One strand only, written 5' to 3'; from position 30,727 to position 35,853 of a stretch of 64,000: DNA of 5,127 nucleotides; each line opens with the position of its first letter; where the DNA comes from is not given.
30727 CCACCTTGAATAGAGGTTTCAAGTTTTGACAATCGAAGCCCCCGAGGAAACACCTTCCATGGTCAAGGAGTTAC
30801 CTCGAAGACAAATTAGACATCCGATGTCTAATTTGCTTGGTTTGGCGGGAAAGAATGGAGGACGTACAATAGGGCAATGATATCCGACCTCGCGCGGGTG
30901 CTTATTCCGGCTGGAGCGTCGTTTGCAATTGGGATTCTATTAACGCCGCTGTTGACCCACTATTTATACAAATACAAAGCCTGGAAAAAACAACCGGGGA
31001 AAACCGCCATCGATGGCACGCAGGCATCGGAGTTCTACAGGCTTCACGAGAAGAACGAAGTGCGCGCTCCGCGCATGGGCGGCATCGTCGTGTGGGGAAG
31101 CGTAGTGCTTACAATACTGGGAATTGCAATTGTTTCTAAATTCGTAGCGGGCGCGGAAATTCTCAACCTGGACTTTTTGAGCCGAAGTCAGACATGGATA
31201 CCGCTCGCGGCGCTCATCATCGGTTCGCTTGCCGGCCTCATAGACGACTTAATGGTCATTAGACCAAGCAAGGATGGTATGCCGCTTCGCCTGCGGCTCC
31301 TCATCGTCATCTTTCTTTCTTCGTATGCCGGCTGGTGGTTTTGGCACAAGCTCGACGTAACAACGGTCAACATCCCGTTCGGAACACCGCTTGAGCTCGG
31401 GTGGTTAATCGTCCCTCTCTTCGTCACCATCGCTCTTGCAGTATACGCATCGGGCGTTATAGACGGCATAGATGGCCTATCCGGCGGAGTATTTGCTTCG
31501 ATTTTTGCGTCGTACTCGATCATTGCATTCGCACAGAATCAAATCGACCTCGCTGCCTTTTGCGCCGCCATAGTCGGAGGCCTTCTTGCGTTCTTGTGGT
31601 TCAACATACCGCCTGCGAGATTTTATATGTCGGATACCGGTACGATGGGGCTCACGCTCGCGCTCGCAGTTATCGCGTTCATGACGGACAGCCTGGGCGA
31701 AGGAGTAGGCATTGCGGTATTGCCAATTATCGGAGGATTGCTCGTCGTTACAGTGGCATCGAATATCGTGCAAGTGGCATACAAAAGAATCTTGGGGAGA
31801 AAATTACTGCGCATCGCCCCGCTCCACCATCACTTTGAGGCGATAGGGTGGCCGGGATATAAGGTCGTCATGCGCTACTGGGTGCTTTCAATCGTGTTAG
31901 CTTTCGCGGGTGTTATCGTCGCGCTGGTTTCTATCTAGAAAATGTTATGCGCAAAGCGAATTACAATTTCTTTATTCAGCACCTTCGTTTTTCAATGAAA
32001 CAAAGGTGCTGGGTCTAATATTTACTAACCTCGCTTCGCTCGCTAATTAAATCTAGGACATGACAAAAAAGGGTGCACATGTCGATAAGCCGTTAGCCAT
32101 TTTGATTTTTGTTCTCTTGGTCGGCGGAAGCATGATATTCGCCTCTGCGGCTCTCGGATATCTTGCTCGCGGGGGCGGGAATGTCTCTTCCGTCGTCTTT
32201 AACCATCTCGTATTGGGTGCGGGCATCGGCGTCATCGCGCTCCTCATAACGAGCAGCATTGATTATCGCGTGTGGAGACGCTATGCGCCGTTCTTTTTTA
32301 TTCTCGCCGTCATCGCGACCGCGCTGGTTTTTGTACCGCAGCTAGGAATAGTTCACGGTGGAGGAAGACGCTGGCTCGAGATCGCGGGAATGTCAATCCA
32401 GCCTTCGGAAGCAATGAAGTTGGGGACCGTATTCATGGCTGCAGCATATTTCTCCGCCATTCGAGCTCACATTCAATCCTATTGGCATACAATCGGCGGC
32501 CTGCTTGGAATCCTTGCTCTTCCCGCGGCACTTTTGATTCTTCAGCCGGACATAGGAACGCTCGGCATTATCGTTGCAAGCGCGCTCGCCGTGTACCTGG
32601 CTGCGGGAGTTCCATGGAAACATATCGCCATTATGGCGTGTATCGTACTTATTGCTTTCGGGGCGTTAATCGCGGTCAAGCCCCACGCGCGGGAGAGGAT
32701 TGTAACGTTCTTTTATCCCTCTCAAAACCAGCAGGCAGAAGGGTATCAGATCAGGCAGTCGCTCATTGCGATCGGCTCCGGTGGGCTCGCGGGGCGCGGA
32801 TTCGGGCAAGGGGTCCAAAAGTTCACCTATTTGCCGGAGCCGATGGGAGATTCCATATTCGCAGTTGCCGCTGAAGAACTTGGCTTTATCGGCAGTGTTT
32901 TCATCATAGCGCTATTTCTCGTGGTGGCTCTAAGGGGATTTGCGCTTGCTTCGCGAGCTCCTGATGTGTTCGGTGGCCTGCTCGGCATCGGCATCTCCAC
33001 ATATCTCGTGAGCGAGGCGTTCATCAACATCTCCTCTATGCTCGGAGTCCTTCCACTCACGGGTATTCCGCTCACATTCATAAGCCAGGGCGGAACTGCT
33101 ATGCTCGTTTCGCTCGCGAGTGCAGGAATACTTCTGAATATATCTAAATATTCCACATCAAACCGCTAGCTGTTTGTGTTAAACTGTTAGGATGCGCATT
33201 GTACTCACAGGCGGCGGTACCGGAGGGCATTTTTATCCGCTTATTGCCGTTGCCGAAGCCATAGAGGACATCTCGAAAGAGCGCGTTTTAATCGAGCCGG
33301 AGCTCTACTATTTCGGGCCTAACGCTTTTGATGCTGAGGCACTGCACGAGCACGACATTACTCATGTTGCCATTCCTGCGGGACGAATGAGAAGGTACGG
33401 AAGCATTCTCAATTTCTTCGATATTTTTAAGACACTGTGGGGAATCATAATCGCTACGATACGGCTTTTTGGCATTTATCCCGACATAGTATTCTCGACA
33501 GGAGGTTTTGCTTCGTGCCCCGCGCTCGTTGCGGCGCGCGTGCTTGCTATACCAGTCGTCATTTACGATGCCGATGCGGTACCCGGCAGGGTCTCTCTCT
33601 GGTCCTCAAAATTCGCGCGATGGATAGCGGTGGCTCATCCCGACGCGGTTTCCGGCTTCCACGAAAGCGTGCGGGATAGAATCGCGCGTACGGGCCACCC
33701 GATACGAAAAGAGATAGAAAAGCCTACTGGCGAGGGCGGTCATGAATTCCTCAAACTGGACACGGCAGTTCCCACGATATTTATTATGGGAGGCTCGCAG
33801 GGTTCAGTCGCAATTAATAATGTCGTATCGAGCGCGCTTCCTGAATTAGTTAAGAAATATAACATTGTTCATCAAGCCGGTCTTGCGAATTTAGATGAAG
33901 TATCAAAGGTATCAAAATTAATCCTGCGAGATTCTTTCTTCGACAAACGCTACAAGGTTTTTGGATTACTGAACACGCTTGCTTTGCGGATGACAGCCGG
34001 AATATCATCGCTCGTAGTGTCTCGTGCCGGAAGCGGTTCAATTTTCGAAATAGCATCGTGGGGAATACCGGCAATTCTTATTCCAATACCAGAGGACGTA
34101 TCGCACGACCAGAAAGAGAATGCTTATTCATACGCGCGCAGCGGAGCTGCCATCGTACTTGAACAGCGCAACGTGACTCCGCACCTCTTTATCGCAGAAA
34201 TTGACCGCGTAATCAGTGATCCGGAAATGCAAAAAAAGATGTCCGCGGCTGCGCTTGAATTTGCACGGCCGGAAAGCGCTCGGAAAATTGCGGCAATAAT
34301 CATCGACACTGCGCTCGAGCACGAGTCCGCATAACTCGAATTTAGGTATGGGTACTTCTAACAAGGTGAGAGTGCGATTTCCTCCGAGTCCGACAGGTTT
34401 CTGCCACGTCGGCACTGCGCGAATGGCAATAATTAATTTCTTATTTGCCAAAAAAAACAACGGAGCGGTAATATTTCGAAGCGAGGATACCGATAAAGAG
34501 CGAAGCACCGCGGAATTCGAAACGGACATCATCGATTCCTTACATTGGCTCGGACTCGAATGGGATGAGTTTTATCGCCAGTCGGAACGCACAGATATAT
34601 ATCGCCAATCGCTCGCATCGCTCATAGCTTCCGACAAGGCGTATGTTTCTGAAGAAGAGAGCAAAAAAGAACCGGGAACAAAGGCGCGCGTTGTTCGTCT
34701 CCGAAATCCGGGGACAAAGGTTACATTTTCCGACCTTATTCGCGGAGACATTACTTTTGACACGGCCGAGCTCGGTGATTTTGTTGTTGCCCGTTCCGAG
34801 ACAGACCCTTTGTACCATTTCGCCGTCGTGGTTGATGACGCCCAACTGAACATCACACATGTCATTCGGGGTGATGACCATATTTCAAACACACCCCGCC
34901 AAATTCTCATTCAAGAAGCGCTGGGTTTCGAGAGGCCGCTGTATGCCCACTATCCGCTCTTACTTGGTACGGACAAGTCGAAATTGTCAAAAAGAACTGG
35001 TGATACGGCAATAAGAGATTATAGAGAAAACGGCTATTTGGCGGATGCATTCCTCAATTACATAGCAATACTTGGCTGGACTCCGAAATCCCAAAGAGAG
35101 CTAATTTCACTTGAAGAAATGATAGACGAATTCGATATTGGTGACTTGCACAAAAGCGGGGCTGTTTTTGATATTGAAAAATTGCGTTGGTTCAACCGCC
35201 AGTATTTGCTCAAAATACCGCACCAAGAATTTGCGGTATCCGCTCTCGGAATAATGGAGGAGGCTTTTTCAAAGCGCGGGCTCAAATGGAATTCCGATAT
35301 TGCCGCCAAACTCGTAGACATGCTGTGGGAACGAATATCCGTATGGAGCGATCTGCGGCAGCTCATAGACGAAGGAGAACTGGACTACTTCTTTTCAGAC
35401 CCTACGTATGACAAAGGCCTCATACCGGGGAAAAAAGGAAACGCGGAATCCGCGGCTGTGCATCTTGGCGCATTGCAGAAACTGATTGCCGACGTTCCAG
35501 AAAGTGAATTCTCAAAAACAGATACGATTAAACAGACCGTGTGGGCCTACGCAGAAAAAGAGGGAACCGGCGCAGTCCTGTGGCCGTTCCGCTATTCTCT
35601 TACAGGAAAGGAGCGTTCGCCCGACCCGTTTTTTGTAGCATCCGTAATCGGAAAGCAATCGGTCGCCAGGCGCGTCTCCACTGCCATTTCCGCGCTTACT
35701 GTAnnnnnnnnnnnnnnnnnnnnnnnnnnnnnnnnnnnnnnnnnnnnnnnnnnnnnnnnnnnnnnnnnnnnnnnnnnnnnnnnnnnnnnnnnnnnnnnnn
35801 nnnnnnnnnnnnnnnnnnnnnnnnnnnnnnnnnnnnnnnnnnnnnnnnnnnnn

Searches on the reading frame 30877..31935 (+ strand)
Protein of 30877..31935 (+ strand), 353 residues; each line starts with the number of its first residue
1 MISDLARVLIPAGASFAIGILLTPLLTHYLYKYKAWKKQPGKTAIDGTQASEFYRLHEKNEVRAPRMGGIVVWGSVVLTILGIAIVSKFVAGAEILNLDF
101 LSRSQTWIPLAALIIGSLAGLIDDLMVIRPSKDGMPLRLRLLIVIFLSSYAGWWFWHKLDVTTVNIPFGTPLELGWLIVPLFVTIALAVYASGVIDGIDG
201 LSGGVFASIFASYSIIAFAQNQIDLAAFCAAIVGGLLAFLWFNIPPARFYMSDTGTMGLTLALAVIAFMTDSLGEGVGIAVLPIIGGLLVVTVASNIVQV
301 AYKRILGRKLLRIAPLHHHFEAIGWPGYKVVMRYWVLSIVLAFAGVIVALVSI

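Call 10: search_protein_families(library=pfam, proteins=[window:30877-31935:+], max_evalue=0.001)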
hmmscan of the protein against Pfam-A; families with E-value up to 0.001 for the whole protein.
window:30877-31935:+ (353 aa): 1 family
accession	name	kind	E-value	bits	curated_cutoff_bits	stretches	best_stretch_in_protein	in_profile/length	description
PF00953.26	Glycos_transf_4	-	8.5e-23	81.5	27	1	109-269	4-158/160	Glycosyl transferase family 4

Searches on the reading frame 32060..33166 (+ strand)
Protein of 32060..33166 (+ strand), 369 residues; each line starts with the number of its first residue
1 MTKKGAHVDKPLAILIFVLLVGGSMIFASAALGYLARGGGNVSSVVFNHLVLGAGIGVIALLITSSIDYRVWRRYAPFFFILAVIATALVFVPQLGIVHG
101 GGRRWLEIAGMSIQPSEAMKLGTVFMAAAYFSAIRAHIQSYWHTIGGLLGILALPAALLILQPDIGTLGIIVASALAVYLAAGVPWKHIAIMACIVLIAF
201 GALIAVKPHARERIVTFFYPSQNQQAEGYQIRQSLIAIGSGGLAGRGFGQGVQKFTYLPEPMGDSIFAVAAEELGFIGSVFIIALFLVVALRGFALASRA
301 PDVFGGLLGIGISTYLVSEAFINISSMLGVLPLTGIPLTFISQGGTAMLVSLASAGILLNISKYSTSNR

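Call 10: search_protein_families(library=pfam, proteins=[window:32060-33166:+], max_evalue=0.001)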
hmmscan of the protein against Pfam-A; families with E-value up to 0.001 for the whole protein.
window:32060-33166:+ (369 aa): 1 family
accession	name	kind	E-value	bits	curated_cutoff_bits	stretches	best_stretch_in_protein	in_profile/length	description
PF01098.24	FTSW_RODA_SPOVE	-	4.5e-89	299.3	26.4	1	13-365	4-354/356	Cell cycle protein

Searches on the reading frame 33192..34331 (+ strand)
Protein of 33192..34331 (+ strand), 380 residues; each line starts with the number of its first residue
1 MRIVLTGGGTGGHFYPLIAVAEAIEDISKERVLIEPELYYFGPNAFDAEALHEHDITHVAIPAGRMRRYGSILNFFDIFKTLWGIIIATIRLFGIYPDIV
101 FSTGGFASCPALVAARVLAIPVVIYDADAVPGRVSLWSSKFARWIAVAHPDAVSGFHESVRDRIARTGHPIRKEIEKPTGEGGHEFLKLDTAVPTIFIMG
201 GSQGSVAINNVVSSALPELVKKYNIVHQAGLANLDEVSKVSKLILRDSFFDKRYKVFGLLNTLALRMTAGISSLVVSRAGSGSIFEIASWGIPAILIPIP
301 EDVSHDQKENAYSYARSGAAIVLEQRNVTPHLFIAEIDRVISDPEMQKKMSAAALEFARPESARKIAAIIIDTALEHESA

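Call 10: search_protein_families(library=pfam, proteins=[window:33192-34331:+], max_evalue=0.001)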
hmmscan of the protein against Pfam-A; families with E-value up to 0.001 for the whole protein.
window:33192-34331:+ (380 aa): 4 families
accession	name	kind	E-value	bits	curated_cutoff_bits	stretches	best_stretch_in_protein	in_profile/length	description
PF04101.22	Glyco_tran_28_C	-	1.2e-31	110.4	22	1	195-358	1-158/166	Glycosyltransferase family 28 C-terminal domain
PF03033.26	Glyco_transf_28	-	1.3e-22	80.8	26.2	1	3-145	1-137/139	Glycosyltransferase family 28 N-terminal domain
PF06722.18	EryCIII-like_C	-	8.4e-05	23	31.7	1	275-358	51-130/145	Erythromycin biosynthesis protein CIII-like, C-terminal domain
PF00201.24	UDPGT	-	0.0001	21.7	19.5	1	276-360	345-426/499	UDP-glucoronosyl and UDP-glucosyl transferase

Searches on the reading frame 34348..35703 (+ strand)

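Call 10: search_protein_families(library=pfam, proteins=[window:34348-35703:+], max_evalue=0.001)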
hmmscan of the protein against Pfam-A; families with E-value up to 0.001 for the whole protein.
window:34348-35703:+ (452 aa): 2 families
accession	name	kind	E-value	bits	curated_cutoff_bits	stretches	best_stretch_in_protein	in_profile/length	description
PF00749.27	tRNA-synt_1c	-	4.3e-84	282.5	23.4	2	102-281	132-314/314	tRNA synthetases class I (E and Q), catalytic domain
PF19269.4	Anticodon_2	-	5.1e-15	56.5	23.6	1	315-447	12-141/141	Anticodon binding domain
